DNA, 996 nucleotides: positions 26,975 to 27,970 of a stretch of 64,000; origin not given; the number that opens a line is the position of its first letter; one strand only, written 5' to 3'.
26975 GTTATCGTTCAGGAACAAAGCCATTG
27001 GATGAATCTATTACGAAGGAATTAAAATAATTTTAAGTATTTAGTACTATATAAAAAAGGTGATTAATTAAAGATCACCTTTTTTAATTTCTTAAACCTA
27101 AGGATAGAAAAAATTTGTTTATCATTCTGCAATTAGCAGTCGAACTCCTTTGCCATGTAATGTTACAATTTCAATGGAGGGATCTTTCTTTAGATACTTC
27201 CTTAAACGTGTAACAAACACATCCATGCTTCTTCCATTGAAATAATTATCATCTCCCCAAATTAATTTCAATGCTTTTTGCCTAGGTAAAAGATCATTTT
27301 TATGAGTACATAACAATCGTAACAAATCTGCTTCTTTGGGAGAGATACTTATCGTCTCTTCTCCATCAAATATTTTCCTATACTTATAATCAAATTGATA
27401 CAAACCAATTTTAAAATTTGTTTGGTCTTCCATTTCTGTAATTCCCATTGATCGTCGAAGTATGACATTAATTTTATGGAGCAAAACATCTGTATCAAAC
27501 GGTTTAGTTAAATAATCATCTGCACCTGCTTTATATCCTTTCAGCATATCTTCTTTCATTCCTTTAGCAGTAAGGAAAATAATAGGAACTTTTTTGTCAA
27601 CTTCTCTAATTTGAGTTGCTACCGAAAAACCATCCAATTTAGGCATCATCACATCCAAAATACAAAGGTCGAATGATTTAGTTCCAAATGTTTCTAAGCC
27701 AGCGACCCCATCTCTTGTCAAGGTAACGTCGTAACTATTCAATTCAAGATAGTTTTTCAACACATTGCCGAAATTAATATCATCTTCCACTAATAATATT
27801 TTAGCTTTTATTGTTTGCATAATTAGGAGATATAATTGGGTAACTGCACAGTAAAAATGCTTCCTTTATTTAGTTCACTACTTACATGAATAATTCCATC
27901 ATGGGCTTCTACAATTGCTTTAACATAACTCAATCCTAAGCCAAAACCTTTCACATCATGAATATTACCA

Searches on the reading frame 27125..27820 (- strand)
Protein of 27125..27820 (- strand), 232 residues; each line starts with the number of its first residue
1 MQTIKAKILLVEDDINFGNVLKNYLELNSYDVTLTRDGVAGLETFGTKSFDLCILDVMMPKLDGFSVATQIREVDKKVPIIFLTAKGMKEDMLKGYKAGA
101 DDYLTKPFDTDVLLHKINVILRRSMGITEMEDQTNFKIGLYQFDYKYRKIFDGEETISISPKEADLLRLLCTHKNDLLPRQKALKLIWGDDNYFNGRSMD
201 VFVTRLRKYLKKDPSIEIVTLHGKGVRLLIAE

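Call 51: search_protein_families(library=pfam, proteins=[window:27125-27820:-], max_evalue=0.00001)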
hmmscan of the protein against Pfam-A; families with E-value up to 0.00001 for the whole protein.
window:27125-27820:- (232 aa): 2 families
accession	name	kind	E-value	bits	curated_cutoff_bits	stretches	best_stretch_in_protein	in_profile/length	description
PF00072.30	Response_reg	-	2.2e-30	105.5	30.2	1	8-117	1-110/111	Response regulator receiver domain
PF00486.34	Trans_reg_C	-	8.7e-16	58.2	26.2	1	155-227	2-76/77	Transcriptional regulatory protein, C terminal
